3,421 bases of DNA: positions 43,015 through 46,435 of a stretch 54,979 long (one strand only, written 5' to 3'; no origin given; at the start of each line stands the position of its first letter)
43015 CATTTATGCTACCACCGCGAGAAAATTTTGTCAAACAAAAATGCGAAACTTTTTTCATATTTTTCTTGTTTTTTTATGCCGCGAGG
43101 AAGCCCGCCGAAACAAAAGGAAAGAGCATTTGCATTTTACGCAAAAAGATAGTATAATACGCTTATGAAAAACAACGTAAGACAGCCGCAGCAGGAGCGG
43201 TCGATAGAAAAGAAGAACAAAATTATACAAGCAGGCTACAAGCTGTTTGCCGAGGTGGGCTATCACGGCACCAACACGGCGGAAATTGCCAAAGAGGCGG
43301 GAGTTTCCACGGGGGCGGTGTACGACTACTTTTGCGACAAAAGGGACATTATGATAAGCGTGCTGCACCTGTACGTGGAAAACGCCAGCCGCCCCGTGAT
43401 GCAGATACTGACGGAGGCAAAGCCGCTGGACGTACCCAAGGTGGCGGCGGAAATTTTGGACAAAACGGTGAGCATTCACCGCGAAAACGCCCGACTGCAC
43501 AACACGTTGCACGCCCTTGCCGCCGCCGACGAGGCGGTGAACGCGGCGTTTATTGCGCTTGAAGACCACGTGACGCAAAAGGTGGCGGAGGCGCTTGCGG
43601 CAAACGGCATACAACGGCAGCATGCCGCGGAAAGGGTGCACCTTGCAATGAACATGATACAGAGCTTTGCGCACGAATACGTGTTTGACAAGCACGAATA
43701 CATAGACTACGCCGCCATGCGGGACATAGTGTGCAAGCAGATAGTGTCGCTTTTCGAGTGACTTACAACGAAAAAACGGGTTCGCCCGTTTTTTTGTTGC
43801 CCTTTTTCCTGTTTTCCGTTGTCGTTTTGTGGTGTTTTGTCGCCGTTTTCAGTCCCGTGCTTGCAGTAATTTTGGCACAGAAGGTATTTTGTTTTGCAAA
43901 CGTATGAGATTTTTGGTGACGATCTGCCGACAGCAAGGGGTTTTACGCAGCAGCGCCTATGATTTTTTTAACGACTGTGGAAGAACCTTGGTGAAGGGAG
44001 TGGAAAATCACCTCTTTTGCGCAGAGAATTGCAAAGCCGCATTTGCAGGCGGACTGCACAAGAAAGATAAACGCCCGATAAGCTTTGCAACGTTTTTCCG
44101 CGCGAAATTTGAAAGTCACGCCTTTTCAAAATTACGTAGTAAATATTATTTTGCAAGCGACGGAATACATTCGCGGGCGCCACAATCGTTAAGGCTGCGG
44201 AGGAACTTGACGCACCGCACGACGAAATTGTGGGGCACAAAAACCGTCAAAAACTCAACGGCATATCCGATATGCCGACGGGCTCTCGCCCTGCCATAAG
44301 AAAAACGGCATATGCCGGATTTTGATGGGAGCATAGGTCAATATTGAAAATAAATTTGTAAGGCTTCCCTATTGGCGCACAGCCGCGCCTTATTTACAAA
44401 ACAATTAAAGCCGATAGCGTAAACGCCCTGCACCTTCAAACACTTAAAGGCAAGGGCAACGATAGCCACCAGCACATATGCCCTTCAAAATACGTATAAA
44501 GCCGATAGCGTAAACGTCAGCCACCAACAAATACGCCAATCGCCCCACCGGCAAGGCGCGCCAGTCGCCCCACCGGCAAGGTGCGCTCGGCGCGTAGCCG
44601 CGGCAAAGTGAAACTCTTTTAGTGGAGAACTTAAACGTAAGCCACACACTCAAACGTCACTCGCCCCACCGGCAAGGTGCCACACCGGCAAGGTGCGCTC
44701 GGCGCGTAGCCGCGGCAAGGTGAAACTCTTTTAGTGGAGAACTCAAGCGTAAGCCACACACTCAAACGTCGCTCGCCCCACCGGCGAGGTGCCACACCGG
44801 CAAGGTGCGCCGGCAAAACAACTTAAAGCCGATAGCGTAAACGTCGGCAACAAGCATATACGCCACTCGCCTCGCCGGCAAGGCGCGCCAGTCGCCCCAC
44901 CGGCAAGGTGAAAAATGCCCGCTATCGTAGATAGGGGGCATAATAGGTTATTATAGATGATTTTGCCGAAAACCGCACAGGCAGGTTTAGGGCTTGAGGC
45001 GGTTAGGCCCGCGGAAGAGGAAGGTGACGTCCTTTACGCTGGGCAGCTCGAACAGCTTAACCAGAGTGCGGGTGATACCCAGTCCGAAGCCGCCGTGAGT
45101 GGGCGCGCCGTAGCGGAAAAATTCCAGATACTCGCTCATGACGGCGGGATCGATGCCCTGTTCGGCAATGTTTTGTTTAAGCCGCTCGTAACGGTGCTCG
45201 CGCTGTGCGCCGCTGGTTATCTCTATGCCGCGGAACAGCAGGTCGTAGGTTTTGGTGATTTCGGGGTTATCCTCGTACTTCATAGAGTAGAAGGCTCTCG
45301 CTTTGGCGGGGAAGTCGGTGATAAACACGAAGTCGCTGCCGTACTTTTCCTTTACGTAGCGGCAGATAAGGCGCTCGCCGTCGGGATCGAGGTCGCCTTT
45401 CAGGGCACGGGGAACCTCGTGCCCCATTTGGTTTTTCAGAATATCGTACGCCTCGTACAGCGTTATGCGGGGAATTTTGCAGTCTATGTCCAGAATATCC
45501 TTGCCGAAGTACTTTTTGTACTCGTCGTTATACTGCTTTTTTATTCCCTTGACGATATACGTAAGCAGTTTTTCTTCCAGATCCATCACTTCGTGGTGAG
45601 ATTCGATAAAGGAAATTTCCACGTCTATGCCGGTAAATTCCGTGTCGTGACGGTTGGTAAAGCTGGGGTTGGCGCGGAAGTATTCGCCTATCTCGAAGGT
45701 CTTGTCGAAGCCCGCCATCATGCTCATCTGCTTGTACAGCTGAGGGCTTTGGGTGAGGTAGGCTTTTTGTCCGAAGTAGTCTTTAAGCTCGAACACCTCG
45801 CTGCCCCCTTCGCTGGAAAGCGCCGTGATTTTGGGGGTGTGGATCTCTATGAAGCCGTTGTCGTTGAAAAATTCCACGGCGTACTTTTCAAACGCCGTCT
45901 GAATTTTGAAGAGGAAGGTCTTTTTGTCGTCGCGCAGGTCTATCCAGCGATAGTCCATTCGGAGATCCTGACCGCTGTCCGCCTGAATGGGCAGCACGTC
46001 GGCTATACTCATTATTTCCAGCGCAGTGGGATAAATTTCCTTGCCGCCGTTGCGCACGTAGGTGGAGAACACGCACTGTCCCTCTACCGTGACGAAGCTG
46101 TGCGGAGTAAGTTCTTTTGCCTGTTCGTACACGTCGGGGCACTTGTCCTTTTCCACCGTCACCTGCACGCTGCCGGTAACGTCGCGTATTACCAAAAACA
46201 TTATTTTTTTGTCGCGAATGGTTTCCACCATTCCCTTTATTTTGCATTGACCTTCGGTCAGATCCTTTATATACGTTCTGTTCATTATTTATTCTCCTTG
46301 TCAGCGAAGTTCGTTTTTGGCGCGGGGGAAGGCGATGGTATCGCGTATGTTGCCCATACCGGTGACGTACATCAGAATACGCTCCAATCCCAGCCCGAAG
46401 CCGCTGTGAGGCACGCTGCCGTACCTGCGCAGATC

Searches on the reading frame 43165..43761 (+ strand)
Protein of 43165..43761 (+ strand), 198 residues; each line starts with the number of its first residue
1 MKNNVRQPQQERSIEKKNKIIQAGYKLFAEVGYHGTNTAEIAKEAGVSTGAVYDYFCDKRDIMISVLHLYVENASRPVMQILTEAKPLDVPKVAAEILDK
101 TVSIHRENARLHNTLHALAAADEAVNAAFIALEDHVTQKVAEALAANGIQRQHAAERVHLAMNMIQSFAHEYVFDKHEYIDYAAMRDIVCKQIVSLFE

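Call 73: search_protein_families(library=pfam, proteins=[window:43165-43761:+], max_evalue=0.0001)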
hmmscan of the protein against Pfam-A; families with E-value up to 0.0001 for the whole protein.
window:43165-43761:+ (198 aa): 1 family
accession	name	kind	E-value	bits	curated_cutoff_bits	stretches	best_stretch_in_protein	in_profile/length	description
PF00440.29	TetR_N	-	1.1e-15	57.5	24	1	20-64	1-45/47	Bacterial regulatory proteins, tetR family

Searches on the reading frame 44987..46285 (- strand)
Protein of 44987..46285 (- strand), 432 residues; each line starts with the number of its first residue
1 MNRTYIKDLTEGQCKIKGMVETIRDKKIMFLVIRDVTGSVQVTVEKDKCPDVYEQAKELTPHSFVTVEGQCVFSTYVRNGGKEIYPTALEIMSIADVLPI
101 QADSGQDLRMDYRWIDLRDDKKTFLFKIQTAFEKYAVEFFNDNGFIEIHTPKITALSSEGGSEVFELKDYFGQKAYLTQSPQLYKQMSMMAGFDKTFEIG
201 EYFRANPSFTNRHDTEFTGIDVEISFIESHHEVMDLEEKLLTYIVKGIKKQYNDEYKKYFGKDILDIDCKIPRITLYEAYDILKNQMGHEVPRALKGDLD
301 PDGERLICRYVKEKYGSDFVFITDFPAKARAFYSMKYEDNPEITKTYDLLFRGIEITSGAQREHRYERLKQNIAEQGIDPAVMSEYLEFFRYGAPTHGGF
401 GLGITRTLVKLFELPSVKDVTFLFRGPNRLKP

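Call 73: search_protein_families(library=pfam, proteins=[window:44987-46285:-], max_evalue=0.0001)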
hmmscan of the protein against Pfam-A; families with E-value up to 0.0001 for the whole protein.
window:44987-46285:- (432 aa): 2 families
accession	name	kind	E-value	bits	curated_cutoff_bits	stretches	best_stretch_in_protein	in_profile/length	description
PF00152.25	tRNA-synt_2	-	3.5e-79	266.5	25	1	106-422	2-303/308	tRNA synthetases class II (D, K and N)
PF01336.31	tRNA_anti-codon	-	1.9e-11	44.2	27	1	15-91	2-74/75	OB-fold nucleic acid binding domain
